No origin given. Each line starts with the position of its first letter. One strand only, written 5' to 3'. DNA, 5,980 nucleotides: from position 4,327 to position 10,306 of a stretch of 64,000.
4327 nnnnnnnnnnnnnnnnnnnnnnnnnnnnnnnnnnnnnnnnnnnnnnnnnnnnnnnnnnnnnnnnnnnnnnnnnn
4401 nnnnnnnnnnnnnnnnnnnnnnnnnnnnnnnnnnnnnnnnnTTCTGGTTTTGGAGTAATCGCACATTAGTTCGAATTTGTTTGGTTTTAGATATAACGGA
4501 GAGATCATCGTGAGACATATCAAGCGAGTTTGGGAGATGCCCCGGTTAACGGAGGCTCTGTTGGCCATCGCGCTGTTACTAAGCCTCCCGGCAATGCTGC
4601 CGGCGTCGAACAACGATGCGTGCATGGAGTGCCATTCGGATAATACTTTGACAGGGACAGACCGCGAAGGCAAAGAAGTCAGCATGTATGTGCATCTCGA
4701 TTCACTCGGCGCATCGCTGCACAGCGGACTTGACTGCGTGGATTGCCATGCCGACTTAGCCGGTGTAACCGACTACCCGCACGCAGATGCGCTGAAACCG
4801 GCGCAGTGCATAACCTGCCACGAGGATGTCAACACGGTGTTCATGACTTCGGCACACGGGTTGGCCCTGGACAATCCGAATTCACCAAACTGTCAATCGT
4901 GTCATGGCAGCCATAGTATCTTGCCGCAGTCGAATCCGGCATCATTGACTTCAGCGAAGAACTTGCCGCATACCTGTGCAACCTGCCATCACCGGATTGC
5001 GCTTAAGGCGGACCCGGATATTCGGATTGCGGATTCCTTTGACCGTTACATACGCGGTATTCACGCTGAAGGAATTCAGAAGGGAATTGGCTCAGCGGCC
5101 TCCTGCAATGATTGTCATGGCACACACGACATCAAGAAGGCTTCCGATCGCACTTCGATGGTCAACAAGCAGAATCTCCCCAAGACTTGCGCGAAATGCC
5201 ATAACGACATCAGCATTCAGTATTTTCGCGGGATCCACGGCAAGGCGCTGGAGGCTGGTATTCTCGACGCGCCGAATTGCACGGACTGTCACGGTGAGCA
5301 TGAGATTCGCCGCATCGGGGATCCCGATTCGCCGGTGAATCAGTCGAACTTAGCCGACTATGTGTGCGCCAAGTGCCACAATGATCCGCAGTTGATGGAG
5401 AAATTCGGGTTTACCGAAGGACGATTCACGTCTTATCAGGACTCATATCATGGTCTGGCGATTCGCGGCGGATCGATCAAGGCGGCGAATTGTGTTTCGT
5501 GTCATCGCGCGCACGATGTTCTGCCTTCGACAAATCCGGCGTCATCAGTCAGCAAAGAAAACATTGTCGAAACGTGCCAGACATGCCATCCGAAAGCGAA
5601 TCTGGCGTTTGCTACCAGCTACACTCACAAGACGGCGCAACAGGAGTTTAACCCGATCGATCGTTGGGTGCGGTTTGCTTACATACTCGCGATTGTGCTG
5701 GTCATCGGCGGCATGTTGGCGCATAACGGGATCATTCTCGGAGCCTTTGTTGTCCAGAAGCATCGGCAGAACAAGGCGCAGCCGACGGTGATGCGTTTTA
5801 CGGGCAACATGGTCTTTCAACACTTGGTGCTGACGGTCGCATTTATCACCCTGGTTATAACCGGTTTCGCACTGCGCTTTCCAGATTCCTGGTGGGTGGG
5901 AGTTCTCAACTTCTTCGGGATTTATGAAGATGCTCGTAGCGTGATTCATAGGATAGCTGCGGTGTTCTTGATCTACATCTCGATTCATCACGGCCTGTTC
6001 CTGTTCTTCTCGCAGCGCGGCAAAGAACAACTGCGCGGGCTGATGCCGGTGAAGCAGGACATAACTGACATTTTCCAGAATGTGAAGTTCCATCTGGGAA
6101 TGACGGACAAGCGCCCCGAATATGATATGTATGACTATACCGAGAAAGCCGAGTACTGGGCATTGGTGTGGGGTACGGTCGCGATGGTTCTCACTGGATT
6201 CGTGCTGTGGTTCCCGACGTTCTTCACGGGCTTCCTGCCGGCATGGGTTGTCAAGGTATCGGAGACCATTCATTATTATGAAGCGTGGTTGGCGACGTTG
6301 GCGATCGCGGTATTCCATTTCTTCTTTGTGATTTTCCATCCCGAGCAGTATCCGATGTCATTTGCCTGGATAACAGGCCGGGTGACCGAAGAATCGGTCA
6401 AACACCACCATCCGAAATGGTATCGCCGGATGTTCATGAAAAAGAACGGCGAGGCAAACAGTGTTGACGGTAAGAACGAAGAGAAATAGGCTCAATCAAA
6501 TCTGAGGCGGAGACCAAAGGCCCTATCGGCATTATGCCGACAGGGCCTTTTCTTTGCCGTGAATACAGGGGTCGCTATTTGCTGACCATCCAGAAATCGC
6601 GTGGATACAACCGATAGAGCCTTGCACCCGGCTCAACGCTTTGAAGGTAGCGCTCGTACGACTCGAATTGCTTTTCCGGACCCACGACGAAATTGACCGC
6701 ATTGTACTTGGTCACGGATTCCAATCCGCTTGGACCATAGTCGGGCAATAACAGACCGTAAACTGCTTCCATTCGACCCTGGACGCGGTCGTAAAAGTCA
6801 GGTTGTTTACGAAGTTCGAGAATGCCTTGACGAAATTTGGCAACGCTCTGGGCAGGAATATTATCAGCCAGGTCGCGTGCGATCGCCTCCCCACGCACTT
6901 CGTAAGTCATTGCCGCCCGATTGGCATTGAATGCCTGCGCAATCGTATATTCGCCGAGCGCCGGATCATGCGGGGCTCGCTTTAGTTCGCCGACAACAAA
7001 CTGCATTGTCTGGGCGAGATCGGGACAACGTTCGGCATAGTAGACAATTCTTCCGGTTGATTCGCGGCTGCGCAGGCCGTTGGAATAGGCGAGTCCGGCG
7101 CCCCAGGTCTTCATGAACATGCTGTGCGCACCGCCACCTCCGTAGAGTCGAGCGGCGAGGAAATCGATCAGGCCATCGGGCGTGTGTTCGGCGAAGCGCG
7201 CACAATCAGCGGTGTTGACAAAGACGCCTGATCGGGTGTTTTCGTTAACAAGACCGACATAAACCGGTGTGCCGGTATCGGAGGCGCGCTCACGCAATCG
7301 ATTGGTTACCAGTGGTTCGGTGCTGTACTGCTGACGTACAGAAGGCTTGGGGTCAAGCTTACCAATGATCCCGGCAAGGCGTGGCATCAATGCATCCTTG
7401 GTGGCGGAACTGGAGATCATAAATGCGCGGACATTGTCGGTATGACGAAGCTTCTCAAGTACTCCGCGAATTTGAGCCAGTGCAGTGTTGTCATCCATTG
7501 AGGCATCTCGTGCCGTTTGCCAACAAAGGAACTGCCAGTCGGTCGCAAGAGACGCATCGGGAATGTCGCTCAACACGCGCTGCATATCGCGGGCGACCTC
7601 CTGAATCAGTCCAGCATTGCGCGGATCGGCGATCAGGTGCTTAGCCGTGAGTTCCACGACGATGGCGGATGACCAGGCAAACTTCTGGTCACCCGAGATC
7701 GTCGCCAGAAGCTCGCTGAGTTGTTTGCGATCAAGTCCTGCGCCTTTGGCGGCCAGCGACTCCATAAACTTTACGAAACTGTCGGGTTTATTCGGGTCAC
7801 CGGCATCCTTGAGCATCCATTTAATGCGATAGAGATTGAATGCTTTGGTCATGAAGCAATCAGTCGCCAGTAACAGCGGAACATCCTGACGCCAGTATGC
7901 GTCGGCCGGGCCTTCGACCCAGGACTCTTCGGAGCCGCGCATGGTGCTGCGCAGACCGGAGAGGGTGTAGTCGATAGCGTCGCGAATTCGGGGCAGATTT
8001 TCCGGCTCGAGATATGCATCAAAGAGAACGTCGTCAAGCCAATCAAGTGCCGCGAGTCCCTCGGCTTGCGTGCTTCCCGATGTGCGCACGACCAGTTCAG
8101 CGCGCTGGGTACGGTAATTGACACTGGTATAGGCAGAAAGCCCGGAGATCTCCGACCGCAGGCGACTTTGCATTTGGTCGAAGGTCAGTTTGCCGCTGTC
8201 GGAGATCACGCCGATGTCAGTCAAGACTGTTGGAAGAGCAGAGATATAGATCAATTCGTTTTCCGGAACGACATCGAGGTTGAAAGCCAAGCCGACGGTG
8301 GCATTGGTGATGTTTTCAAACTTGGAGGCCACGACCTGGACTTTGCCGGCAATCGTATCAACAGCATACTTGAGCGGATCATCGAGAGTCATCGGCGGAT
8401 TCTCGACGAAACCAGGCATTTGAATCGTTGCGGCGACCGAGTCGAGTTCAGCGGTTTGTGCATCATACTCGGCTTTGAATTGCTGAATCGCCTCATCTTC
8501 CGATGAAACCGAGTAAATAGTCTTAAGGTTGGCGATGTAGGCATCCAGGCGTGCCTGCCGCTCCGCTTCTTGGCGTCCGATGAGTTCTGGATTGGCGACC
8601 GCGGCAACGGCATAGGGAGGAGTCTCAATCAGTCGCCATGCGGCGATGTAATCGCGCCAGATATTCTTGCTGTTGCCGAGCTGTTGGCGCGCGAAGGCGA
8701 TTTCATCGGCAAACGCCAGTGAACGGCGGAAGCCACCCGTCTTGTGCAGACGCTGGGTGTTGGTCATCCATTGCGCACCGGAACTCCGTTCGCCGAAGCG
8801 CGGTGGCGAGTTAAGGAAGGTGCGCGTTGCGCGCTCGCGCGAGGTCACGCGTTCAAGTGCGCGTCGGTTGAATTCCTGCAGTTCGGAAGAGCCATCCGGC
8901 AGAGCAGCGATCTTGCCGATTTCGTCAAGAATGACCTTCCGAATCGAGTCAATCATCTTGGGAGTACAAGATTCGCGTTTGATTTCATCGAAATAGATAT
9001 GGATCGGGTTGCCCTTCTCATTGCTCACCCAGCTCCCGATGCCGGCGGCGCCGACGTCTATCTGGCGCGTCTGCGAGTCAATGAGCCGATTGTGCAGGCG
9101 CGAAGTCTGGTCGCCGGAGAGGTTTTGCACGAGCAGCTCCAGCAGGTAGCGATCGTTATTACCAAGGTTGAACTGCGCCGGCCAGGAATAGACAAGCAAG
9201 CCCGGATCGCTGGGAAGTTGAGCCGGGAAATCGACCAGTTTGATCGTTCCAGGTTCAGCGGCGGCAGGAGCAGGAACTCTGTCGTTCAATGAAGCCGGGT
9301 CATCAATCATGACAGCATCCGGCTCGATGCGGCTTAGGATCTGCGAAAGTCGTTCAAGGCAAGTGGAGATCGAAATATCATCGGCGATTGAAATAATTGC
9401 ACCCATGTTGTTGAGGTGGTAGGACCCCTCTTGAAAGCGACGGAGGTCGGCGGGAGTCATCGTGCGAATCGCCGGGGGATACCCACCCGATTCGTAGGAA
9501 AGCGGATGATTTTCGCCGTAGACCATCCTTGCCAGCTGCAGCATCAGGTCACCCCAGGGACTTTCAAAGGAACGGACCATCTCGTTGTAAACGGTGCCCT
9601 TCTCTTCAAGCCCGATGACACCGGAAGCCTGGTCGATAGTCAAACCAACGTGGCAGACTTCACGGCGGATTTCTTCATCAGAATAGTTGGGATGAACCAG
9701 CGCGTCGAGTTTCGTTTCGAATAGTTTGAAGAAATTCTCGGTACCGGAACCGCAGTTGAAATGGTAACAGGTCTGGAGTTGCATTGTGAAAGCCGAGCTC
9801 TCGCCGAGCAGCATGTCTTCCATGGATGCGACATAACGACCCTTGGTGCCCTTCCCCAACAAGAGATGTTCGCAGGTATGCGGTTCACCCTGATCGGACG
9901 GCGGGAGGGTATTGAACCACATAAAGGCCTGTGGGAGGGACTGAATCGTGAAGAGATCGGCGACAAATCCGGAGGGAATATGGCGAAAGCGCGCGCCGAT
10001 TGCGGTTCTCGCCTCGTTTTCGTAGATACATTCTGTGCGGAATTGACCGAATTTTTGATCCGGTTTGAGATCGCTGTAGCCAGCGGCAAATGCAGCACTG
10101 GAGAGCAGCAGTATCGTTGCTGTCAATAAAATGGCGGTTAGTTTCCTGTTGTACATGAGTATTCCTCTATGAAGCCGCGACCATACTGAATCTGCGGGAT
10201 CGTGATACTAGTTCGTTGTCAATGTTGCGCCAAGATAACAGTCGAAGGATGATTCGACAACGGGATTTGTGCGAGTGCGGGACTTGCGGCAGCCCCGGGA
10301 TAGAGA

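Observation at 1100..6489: TetR-controlled tandem of two CbcL-like multiheme cytochrome c / cytochrome b fusion proteins (17 and 11 hemes)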

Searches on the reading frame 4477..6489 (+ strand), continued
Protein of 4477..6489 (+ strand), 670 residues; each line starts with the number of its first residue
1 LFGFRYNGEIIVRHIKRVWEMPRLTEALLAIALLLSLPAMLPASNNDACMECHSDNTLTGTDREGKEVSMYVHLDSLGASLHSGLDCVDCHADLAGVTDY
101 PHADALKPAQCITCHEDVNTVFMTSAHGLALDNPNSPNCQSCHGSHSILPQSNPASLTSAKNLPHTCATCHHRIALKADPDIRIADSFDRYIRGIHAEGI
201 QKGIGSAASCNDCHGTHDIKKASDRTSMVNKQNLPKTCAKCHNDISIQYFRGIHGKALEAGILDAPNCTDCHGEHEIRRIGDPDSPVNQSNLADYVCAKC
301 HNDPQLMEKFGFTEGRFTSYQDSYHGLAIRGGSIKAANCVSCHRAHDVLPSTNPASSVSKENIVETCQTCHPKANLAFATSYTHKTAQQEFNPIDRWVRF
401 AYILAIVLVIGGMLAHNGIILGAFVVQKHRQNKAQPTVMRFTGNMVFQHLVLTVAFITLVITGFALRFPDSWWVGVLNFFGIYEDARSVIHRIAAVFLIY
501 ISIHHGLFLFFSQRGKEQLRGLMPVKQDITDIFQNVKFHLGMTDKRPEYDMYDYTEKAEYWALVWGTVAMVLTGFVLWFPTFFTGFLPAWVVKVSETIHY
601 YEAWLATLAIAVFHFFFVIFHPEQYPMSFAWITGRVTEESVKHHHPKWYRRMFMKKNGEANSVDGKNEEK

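Call 66: predict_structure(alignment_id=A3)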
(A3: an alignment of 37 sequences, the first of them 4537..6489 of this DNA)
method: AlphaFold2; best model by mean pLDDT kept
length: 650 residues; sequences in the alignment: 37
mean_pLDDT: 77.7   pTM: 0.50
mean pLDDT of the five models: 77.7, 76.6, 74.6, 65.5, 60.1
residues with pLDDT >= 90: 48; 70-90: 461; 50-70: 118; < 50: 23
segments of 3 or more residues with pLDDT < 50: 157-159, 364-369, 642-650
pLDDT, mean of each block of 10 residues (from residue 1): 76 68 67 81 72 80 78 74 67 78 84 74 81 87 83 56 68 88 84 82 86 87 84 81 79 82 77 70 71 63 67 68 68 74 81 78 52 67 77 73 75 78 82 87 85 87 88 92 89 88 91 90 89 85 88 89 82 84 82 64 62 80 86 69 45
secondary structure, 60 per line:
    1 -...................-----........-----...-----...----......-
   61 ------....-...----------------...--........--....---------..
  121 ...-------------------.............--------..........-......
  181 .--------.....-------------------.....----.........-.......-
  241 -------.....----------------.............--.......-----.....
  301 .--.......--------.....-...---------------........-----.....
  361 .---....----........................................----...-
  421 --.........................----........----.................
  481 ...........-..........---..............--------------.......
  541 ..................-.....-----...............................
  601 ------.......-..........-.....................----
elements in order: H2-20 H26-33 E39-41 E47-49 H54-59 H67-70 H96-103 H106-109 H119-123 H143-155 H164-173 H175-181 H190-194 H214-218 H223-231 H233-239 H248-252 H269-281 H284-290 H296-301 H304-310 H319-323 H343-350 H356-361 H365-368 H373-412 E417-419 H423-447 H452-459 H464-491 H493-502 H506-519 H534-558 H560-564 H570-600 H607-613 E615-617 H618-624 H626-646

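Call 71: fold_search(model_id=the predicted structure, library=pdb)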
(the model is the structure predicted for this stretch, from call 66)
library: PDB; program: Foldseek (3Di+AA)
matches with E <= 10: 32; with E <= 0.001: 1
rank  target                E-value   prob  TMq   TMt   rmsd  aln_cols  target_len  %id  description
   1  1kqf_C                3.7e-06  1.00  0.29  0.80   3.9       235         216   20  FORMATE DEHYDROGENASE N FROM E. COLI (released 2002-03-15)
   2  7tgh_3C               8.7e-01  0.57  0.12  0.18  11.7       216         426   13  Cryo-EM structure of respiratory super-complex CI+III2 from Tetrahymena thermophila (released 2022-04-06)
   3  6g94_A                9.1e-01  0.96  0.15  0.51   7.8       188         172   15  Structure of E. coli hydrogenase-1 C19G variant in complex with cytochrome b (released 2018-06-13)
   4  8gym_Qc               1.1e+00  0.47  0.13  0.18  11.4       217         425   13  Cryo-EM structure of Tetrahymena thermophila respiratory mega-complex MC IV2+(I+III2+II)2 (released 2023-06-14)
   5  6g94_B                2.5e+00  0.87  0.15  0.56   9.6       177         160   15  Structure of E. coli hydrogenase-1 C19G variant in complex with cytochrome b (released 2018-06-13)
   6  5nmi_C                2.5e+00  0.33  0.14  0.23  15.8       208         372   14  Cytochrome bc1 bound to the inhibitor MJM170 (released 2017-06-14)
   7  9g9t_A                3.0e+00  0.23  0.13  0.21  16.2       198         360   17  Cryo-EM structure of the Toxoplasma gondii respiratory chain complex III inhibited by ELQ-300 (released 2025-06-18)
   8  6nhh_A                3.2e+00  0.23  0.13  0.19  17.0       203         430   15  Rhodobacter sphaeroides bc1 with azoxystrobin (released 2019-06-19)
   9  1bgy_C                4.3e+00  0.15  0.13  0.20  16.3       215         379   14  CYTOCHROME BC1 COMPLEX FROM BOVINE (released 1999-01-06)
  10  4ogq_A                4.7e+00  0.30  0.17  0.41   9.1       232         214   16  Internal Lipid Architecture of the Hetero-Oligomeric Cytochrome b6f Complex (released 2014-05-14)
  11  2e74_A                5.1e+00  0.20  0.16  0.37  10.0       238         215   13  Crystal Structure of the Cytochrome b6f Complex from M.laminosus (released 2007-06-12)
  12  1pp9_P                5.6e+00  0.16  0.13  0.21  16.5       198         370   14  Bovine cytochrome bc1 complex with stigmatellin bound (released 2004-07-20)
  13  9e5c_5f               5.6e+00  0.06  0.07  0.13  46.6       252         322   15  Cryo-EM structure of 96 nm repeat of microtubule doublet from T. brucei flagellum (released 2025-03-12)
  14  6nin_A                5.8e+00  0.15  0.14  0.19  16.6       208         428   13  Rhodobacter sphaeroides bc1 with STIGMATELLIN A (released 2019-06-19)
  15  9d5n_CE               5.8e+00  0.02  0.08  0.12  46.3       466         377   11  48-nm doublet microtubule from Trichomonas vaginalis strain G3 (released 2025-05-14)
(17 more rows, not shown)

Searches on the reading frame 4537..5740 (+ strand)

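Call 29: search_solved_structures(query=window:4537-5740:+, max_evalue=1, show_alignments=0)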
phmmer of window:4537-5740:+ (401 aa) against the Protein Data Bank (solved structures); distinct sequences matched with E-value up to 1: 8.
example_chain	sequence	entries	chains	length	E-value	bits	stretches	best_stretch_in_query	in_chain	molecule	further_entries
6r2q_C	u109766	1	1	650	0.0044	19.4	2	27-125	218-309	Decaheme c-type cytochrome, OmcA/MtrC family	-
6qyc_A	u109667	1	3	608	0.0048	19.3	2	27-125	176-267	Decaheme c-type cytochrome, OmcA/MtrC family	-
2ozy_A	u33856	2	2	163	0.01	18.2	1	202-336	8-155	Cytochrome c-type protein nrfB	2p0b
6m0p_A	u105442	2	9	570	0.21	13.9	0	26-228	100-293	Aerobic hydroxylamine oxidoreductase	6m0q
1fgj_A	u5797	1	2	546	0.3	13.4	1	26-228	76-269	HYDROXYLAMINE OXIDOREDUCTASE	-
4fas_A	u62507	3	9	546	0.35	13.2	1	26-228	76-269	Hydroxylamine oxidoreductase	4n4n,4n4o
1ajy_A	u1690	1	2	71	0.7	12.2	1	318-372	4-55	PUT3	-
1zme_C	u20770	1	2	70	0.82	12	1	318-372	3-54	PROLINE UTILIZATION TRANSCRIPTION ACTIVATOR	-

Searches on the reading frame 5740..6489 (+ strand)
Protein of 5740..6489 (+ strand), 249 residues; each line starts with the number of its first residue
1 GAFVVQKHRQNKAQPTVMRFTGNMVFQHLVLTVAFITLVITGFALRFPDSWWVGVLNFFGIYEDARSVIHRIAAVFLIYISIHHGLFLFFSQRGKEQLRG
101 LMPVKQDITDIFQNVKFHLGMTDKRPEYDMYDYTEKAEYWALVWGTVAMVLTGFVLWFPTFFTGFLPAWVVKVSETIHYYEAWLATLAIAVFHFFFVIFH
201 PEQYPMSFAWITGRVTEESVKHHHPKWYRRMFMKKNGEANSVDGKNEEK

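Call 27: search_solved_structures(query=window:5740-6489:+, max_evalue=1, show_alignments=3)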
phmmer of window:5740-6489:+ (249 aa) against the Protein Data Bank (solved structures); distinct sequences matched with E-value up to 1: 1.
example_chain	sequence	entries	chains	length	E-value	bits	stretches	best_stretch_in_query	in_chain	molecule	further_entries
1kqf_C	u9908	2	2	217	2e-10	43.8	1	28-232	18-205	FORMATE DEHYDROGENASE, NITRATE-INDUCIBLE, CYTOCHROME B556(FDN) SUBUNIT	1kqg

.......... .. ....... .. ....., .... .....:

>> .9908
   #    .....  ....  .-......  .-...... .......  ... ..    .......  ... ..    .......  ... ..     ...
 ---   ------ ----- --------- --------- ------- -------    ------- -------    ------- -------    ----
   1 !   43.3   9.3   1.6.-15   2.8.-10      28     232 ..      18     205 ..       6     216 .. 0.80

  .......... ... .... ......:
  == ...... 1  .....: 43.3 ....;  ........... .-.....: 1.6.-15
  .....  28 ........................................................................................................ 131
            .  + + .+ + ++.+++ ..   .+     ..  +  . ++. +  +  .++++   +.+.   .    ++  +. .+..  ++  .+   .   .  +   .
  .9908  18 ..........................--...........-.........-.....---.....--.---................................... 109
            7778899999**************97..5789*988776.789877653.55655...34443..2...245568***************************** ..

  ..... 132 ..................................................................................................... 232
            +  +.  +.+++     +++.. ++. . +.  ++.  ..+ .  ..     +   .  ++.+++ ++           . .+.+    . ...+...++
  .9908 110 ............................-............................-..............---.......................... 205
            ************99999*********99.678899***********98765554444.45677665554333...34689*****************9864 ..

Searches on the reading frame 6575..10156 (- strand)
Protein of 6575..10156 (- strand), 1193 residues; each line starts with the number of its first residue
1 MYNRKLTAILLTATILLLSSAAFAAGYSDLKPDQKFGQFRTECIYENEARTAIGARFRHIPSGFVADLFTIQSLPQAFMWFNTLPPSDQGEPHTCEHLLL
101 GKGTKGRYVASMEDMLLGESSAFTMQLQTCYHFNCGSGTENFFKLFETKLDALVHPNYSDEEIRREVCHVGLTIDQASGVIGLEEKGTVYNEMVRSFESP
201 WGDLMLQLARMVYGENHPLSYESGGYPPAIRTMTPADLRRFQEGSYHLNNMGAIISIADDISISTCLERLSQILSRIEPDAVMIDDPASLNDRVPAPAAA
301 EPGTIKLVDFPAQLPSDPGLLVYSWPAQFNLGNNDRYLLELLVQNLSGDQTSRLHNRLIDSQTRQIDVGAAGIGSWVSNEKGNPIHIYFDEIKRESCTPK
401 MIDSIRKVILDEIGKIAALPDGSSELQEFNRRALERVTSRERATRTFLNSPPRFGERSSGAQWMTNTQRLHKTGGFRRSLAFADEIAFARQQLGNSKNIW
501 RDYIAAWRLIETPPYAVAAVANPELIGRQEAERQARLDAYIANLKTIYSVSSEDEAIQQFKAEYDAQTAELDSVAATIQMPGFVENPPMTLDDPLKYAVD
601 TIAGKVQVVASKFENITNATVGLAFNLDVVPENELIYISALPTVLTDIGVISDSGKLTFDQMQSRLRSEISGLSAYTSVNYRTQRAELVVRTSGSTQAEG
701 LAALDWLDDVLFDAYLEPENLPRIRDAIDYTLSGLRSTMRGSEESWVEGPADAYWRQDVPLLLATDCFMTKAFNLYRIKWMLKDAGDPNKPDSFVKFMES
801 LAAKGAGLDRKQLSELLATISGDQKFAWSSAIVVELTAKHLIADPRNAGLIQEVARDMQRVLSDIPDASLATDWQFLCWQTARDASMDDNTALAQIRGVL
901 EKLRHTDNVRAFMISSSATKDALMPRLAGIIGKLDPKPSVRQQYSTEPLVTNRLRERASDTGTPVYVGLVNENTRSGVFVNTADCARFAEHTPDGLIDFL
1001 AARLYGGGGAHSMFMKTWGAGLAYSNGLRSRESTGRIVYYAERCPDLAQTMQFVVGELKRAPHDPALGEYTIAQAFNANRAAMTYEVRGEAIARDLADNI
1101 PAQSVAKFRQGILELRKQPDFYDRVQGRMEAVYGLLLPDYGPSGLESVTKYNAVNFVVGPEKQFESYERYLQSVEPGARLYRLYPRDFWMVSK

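Call 4: search_protein_families(library=pfam, proteins=[window:6575-10156:-], max_evalue=0.01)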
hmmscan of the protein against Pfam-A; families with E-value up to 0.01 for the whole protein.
window:6575-10156:- (1193 aa): 1 family
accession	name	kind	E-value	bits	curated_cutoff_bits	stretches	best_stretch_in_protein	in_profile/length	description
PF00675.25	Peptidase_M16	-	0.0039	17.5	22.3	0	88-170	30-112/149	Insulinase (Peptidase family M16)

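Call 5: search_protein_families(library=ncbifam, proteins=[window:6575-10156:-], max_evalue=0.01)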
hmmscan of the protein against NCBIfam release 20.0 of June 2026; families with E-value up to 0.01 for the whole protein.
window:6575-10156:- (1193 aa): 0 families
